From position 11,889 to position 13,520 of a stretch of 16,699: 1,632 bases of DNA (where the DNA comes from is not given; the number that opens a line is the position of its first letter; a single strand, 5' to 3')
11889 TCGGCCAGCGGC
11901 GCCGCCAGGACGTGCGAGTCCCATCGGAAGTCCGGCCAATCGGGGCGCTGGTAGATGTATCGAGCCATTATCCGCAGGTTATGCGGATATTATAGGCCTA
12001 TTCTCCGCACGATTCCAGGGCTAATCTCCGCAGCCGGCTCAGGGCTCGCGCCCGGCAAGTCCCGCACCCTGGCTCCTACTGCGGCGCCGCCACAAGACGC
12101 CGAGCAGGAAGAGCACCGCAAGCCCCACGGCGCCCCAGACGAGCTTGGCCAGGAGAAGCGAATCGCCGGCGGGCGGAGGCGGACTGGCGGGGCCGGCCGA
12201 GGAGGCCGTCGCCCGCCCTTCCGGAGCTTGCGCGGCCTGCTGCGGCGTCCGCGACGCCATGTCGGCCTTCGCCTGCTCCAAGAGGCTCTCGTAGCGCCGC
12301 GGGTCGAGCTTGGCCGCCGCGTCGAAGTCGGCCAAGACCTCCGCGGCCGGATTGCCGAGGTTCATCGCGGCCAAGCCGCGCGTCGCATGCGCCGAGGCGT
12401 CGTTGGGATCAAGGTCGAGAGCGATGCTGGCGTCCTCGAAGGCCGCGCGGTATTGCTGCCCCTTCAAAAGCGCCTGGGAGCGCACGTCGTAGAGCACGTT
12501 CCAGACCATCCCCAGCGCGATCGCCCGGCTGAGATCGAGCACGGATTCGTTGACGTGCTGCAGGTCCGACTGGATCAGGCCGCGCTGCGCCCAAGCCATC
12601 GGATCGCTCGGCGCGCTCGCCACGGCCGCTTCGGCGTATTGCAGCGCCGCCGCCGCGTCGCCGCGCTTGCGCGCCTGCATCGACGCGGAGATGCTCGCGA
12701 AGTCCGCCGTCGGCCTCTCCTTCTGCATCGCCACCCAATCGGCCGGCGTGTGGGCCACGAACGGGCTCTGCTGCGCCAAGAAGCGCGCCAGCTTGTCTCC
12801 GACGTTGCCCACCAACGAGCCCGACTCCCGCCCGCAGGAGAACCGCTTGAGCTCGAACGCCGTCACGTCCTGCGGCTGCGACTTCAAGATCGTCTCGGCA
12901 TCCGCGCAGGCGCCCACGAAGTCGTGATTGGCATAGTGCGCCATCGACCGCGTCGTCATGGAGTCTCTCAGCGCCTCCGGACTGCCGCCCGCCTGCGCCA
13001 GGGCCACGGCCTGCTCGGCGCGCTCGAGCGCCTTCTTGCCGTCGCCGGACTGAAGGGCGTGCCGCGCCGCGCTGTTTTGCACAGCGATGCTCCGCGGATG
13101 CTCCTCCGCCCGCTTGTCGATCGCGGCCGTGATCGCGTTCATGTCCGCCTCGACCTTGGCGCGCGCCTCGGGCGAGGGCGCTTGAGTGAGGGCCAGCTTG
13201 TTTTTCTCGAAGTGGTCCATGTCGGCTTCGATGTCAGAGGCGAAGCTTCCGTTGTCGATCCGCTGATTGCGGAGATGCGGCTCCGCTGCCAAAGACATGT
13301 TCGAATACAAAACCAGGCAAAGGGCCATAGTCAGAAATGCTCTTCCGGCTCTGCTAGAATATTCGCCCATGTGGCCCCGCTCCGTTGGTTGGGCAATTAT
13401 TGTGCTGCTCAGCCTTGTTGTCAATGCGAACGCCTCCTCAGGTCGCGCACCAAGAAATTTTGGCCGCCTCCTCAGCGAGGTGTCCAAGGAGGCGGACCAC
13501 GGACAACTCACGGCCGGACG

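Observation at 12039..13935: Divergent, start-overlapping (CATG) pair of envelope proteins in the island: a signal-peptide TPR protein with a C-terminal TM anchor, and a secreted orphan protein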

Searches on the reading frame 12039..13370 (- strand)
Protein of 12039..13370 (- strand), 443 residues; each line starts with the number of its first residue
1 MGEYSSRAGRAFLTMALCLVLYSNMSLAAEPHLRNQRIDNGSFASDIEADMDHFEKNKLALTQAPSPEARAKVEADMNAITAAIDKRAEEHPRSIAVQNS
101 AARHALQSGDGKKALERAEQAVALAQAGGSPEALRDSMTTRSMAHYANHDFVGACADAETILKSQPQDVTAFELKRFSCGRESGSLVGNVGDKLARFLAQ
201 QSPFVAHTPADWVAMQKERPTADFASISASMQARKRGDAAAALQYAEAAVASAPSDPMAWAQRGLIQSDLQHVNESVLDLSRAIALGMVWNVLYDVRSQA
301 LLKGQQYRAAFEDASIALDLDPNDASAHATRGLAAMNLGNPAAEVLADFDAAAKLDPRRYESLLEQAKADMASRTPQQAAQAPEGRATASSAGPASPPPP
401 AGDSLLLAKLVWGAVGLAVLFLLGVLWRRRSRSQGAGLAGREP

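Call 8: search_protein_families(library=pfam, proteins=[window:12039-13370:-], max_evalue=0.01)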
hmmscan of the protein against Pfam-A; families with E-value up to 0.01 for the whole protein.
window:12039-13370:- (443 aa): 6 families
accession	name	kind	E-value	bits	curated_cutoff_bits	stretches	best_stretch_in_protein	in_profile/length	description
PF07719.23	TPR_2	-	1.1e-10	41.1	27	0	325-358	1-33/34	Tetratricopeptide repeat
PF13371.12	TPR_9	-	1.2e-08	35.3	35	2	235-285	7-57/73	Tetratricopeptide repeat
PF13432.12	TPR_16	-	6.7e-06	26.9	32.7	1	298-357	4-62/65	Tetratricopeptide repeat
PF13431.12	TPR_17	-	4.4e-05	23.9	24.4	0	317-342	5-30/34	Tetratricopeptide repeat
PF13428.12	TPR_14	-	4.7e-05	24.1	23.5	0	233-264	11-42/44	Tetratricopeptide repeat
PF00515.34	TPR_1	-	0.00097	19.3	27.8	0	300-324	10-34/34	Tetratricopeptide repeat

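Call 16: find_homologous_proteins(query=window:12042-13370:-, max_evalue=0.001)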
Query window:12042-13370:- (443 aa): 13 proteins with E <= 0.001 among 8000 candidates.
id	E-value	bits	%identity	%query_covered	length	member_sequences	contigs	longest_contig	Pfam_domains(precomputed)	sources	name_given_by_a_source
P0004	1.6e-280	948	100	100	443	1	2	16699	PF13371.13,PF13432.13,PF07719.24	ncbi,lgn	-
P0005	7.0e-139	482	60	89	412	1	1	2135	PF13371.13,PF00515.35,PF07719.24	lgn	-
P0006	6.1e-117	410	52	87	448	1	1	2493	PF13371.13,PF13428.13,PF07719.24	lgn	-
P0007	6.4e-88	314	50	74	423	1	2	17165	PF07719.24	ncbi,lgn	-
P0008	1.6e-74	270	46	83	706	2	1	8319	PF07714.24,PF00069.32,PF03109.23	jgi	jgi:tetratricopeptide (TPR) repeat protein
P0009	1.9e-35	141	36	68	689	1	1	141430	PF07714.24,PF14853.13,PF13431.13,PF00069.32,PF13371.13,PF00515.35,PF13432.13,PF07719.24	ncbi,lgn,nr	ncbi:MAG: protein kinase [Elusimicrobia bacterium]|nr:protein kinase [Elusimicrobiota bacterium]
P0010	2.2e-7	49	27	47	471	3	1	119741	PF13431.13,PF23914.2,PF13414.13,PF13428.13,PF14559.13,PF24575.2,PF25575.1,PF13371.13,PF00515.35,PF12895.14,PF13424.13,PF13432.13,PF13429.13,PF13181.13,PF01239.29,PF07719.24,PF13174.13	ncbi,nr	ncbi:MAG: tetratricopeptide repeat protein [Rhodospirillales bacterium]|nr:tetratricopeptide repeat 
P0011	9.1e-7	47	25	50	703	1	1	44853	PF13431.13,PF13414.13,PF13428.13,PF14559.13,PF13371.13,PF00515.35,PF13424.13,PF21033.5,PF13432.13,PF13181.13,PF07719.24,PF13174.13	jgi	jgi:tetratricopeptide (TPR) repeat protein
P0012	3.5e-6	45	31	28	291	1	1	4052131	PF14559.13,PF13431.13,PF13414.13,PF13371.13,PF00515.35,PF13424.13,PF13432.13,PF13428.13,PF13181.13,PF07719.24,PF13174.13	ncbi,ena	-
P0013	3.9e-6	45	36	12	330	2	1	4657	PF14559.13,PF13431.13,PF13414.13,PF13371.13,PF00515.35,PF13432.13,PF13428.13,PF13181.13,PF07719.24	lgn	-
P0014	1.9e-5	43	29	37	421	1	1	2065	PF13431.13,PF13240.12,PF12862.14,PF13414.13,PF13428.13,PF25064.2,PF14559.13,PF10516.16,PF13371.13,PF00515.35,PF12895.14,PF13424.13,PF21033.5,PF13432.13,PF13181.13,PF07719.24,PF13174.13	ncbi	-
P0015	2.8e-4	39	27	44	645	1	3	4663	PF03704.24,PF13431.13,PF23914.2,PF13414.13,PF13176.13,PF12569.15,PF13428.13,PF13374.13,PF14559.13,PF24575.2,PF25575.1,PF13371.13,PF00515.35,PF12895.14,PF13424.13,PF21033.5,PF13432.13,PF13429.13,PF13181.13,PF01239.29,PF14561.13,PF07719.24,PF13174.13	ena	-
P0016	8.3e-4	37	32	28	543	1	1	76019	PF13431.13,PF13414.13,PF12569.15,PF13428.13,PF13374.13,PF14559.13,PF13371.13,PF00515.35,PF13424.13,PF13432.13,PF13429.13,PF13181.13,PF01239.29,PF07719.24,PF13174.13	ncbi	-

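Call 19: find_encoding_contigs(protein=P0006, flank=10000)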
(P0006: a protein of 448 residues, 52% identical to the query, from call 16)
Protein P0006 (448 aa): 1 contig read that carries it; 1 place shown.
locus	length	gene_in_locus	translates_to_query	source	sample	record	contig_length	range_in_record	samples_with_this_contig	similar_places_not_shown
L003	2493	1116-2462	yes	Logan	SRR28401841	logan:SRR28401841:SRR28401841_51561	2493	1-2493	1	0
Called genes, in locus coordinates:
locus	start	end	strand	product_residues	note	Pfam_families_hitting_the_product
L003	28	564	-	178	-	-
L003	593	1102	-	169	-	-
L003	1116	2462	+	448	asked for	PF07719:TPR_2 (faint), PF13371:TPR_9 (faint), PF13428:TPR_14 (faint)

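Call 20: find_encoding_contigs(protein=P0007, flank=10000)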
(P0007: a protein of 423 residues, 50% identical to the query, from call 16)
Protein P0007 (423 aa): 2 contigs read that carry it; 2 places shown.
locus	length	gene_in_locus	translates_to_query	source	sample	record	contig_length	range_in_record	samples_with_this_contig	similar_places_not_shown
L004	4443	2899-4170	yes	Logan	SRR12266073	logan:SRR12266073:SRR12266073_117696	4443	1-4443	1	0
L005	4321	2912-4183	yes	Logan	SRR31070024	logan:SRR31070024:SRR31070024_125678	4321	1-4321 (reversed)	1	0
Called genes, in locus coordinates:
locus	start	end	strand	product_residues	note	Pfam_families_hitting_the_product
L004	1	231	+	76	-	?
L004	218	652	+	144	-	PF02130:YbeY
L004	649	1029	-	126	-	-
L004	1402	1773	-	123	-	-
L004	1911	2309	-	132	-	-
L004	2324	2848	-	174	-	-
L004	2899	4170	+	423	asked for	PF07719:TPR_2 (faint)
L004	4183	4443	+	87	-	?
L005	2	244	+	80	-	?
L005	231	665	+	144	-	PF02130:YbeY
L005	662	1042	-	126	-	-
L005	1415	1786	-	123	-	-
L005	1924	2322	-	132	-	-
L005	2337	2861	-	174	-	-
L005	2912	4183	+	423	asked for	PF07719:TPR_2 (faint)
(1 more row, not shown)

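Call 22: find_encoding_contigs(protein=P0008, flank=10000)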
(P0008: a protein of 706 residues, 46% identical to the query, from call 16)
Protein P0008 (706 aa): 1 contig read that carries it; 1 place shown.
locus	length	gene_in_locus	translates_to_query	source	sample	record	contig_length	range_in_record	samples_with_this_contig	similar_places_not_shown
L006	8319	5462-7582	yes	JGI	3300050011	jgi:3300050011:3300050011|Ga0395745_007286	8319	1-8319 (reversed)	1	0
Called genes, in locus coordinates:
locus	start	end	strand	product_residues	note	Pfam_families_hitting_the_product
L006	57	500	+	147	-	-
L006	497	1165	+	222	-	PF13460:NAD_binding_10 (weak)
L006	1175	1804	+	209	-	PF14360:PAP2_C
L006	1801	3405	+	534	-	PF03417:AAT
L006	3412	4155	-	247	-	-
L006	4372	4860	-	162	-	PF00254:FKBP_C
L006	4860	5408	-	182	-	-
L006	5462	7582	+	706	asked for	PF00069:Pkinase, PF03109:ABC1 (faint), PF07714:PK_Tyr_Ser-Thr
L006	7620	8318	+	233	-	?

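Call 23: find_encoding_contigs(protein=P0009, flank=8000)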
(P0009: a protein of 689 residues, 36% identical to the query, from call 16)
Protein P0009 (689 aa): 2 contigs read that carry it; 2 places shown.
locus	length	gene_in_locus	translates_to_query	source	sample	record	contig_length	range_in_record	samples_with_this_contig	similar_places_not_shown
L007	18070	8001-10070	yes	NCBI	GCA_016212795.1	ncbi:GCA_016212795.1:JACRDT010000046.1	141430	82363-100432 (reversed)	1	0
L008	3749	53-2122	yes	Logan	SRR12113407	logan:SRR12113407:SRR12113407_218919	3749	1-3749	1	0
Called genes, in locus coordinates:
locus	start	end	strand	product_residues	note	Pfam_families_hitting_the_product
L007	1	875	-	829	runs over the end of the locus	PF02861:Clp_N, PF02861:Clp_N, PF23569:NBD_SMAX1, PF00004:AAA, PF17871:AAA_lid_9, PF00004:AAA, PF07724:AAA_2, PF07728:AAA_5, +9 more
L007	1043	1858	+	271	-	-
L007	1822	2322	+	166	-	PF12694:cpYpsA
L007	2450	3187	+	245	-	-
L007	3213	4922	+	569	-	PF07719:TPR_2 (faint), PF13428:TPR_14 (faint), PF14559:TPR_19 (faint), PF13646:HEAT_2 (faint)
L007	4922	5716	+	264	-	PF01026:TatD_DNase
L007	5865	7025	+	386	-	PF00266:Aminotran_5, PF01041:DegT_DnrJ_EryC1 (weak), PF01212:Beta_elim_lyase (weak)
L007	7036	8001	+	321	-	PF01592:NifU_N, PF04324:Fer2_BFD, PF01106:NifU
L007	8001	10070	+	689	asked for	PF13371:TPR_9 (faint), PF13431:TPR_17 (faint), PF13432:TPR_16 (faint), PF07719:TPR_2 (faint), PF00515:TPR_1 (faint), PF14853:Fis1_TPR_C (faint), PF00069:Pkinase, PF07714:PK_Tyr_Ser-Thr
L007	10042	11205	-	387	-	PF12710:HAD (weak)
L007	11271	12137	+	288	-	PF00491:Arginase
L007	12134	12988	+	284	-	PF00850:Hist_deacetyl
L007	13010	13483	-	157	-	PF00027:cNMP_binding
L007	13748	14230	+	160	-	PF00961:LAGLIDADG_1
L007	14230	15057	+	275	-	PF00142:Fer4_NifH (faint), PF01656:CbiA, PF06564:CBP_BcsQ (faint), PF09140:MipZ (weak), PF10609:ParA, PF13614:AAA_31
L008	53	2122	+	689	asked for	PF13371:TPR_9 (faint), PF13431:TPR_17 (faint), PF13432:TPR_16 (faint), PF07719:TPR_2 (faint), PF00515:TPR_1 (faint), PF14853:Fis1_TPR_C (faint), PF00069:Pkinase, PF07714:PK_Tyr_Ser-Thr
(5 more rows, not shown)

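Call 42: predict_structure(alignment_id=A3)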
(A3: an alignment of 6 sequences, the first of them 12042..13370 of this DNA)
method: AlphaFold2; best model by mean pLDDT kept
length: 443 residues; sequences in the alignment: 6
mean_pLDDT: 79.6   pTM: 0.71
mean pLDDT of the five models: 79.6, 79.2, 79.0, 78.2, 77.7
residues with pLDDT >= 90: 232; 70-90: 104; 50-70: 18; < 50: 89
segments of 3 or more residues with pLDDT < 50: 1-39, 183-186, 377-410, 432-443
pLDDT, mean of each block of 10 residues (from residue 1): 38 44 38 35 82 86 88 94 96 95 94 97 93 92 95 94 88 84 55 87 84 87 93 95 97 92 96 94 91 96 92 91 97 95 96 97 96 61 31 31 40 69 74 42 35
secondary structure, 60 per line:
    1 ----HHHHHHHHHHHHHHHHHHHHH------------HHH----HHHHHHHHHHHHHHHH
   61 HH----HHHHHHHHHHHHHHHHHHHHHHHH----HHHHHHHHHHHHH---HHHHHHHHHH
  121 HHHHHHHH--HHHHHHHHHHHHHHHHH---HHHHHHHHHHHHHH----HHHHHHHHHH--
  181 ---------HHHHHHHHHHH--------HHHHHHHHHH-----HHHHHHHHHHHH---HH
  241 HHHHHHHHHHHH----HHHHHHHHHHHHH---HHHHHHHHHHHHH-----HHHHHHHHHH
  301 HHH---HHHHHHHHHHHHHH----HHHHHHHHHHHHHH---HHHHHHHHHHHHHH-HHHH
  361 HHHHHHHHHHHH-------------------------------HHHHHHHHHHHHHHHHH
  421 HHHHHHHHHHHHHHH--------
elements in order: H5-25 H45-62 H67-90 H95-107 H111-128 H131-147 H151-164 H169-178 H190-200 H209-218 H224-235 H239-252 H257-269 H273-285 H291-303 H307-320 H325-338 H342-355 H357-372 H404-435

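Call 63: search_protein_families(library=padloc, proteins=[window:12042-13370:-], max_evalue=0.01)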
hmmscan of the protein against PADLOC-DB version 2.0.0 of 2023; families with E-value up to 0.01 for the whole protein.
window:12042-13370:- (443 aa): 0 families

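Call 64: search_protein_families(library=ncbifam, proteins=[window:12042-13370:-], max_evalue=0.01)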
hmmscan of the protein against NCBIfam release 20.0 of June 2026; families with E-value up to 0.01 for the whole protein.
window:12042-13370:- (443 aa): 4 families
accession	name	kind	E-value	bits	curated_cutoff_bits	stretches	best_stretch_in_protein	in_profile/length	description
TIGR02917.1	PEP_TPR_lipo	equivalog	2.9e-06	25.5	312.2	1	229-362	301-433/899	XrtA/PEP-CTERM system TPR-repeat protein PrsT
NF040959.1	MamA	equivalog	3.2e-06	26.7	200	1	230-358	44-171/204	magnetosome protein MamA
TIGR02521.1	type_IV_pilW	equivalog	0.0019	17.8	154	1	302-361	42-100/234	type IV pilus biogenesis/stability protein PilW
NF033762.1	social_mot_Tgl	equivalog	0.0034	16.7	225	0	234-281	147-194/252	social motility TPR repeat lipoprotein Tgl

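Call 67: search_protein_families(library=pfam, proteins=[L003:28-564:-, L004:1911-2309:-, L004:1402-1773:-], max_evalue=0.01)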
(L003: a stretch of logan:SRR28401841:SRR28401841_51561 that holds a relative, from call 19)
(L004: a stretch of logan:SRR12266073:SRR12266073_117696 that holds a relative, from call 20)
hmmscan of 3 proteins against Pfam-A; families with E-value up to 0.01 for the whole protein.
L003:28-564:- (178 aa): 0 families

L004:1911-2309:- (132 aa): 0 families

L004:1402-1773:- (123 aa): 0 families

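Call 77: fold_search(model_id=the predicted structure, library=pdb)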
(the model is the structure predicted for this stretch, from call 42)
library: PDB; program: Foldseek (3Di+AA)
matches with E <= 10: 1474; with E <= 0.001: 215
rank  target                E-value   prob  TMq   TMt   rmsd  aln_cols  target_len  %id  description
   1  9qhb                  4.1e-09  1.00  0.28  0.44  16.2       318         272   19  Crystal structure of 16-repeat CTPR protein with eliminated coordination sites (released 2025-10-22)
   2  8chy                  4.3e-09  1.00  0.29  0.46  16.6       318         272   19  Crystal structure of an 8-repeat consensus TPR superhelix with Zinc. (released 2024-02-21)
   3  9qhc_B                3.8e-07  1.00  0.29  0.46  16.7       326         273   18  Crystal structure of 8-repeat CTPR protein with eliminated coordination sites (released 2025-10-22)
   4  9ijj_l                6.3e-07  1.00  0.24  0.14  29.3       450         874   14  In situ structure of the central apparatus in mouse sperm axoneme. (released 2025-06-04)
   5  9qhc_A                8.0e-07  1.00  0.30  0.46  16.9       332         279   18  Crystal structure of 8-repeat CTPR protein with eliminated coordination sites (released 2025-10-22)
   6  1w3b_B                8.7e-07  1.00  0.32  0.38  16.0       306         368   13  The superhelical TPR domain of O-linked GlcNAc transferase reveals structural similarities to importin alpha. (released 2004-09-09)
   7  9ijj_k                8.7e-07  1.00  0.30  0.16  27.7       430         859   13  In situ structure of the central apparatus in mouse sperm axoneme. (released 2025-06-04)
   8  6voa_E                1.1e-06  1.00  0.29  0.32  15.3       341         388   16  Cryo-EM structure of the BBSome-ARL6 complex (released 2020-06-24)
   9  6vbu_4                1.1e-06  1.00  0.31  0.35  15.7       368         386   16  Structure of the bovine BBSome complex (released 2020-01-29)
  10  6vbv_4                1.2e-06  1.00  0.29  0.32  15.3       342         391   16  Structure of the bovine BBSome:ARL6:GTP complex (released 2020-01-29)
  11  1w3b_A                3.3e-06  1.00  0.29  0.33  15.9       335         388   13  The superhelical TPR domain of O-linked GlcNAc transferase reveals structural similarities to importin alpha. (released 2004-09-09)
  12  6eou                  4.4e-06  1.00  0.31  0.40  15.2       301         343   16  O-GlcNAc transferase TPR domain with the intellectual disability associated mutation L254F (released 2018-05-09)
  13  7ntf_B                4.4e-06  1.00  0.31  0.17  15.6       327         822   13  Cryo-EM structure of unliganded O-GlcNAc transferase (released 2021-11-17)
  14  8dtf_A                5.7e-06  1.00  0.20  0.12  22.8       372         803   14  Cryo-EM structure of the full length Arabidopsis SPY with complete TPRs (released 2023-03-08)
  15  7kw7_E                6.7e-06  1.00  0.24  0.32  21.4       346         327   15  Atomic cryoEM structure of Hsp90-Hsp70-Hop-GR (released 2021-12-08)
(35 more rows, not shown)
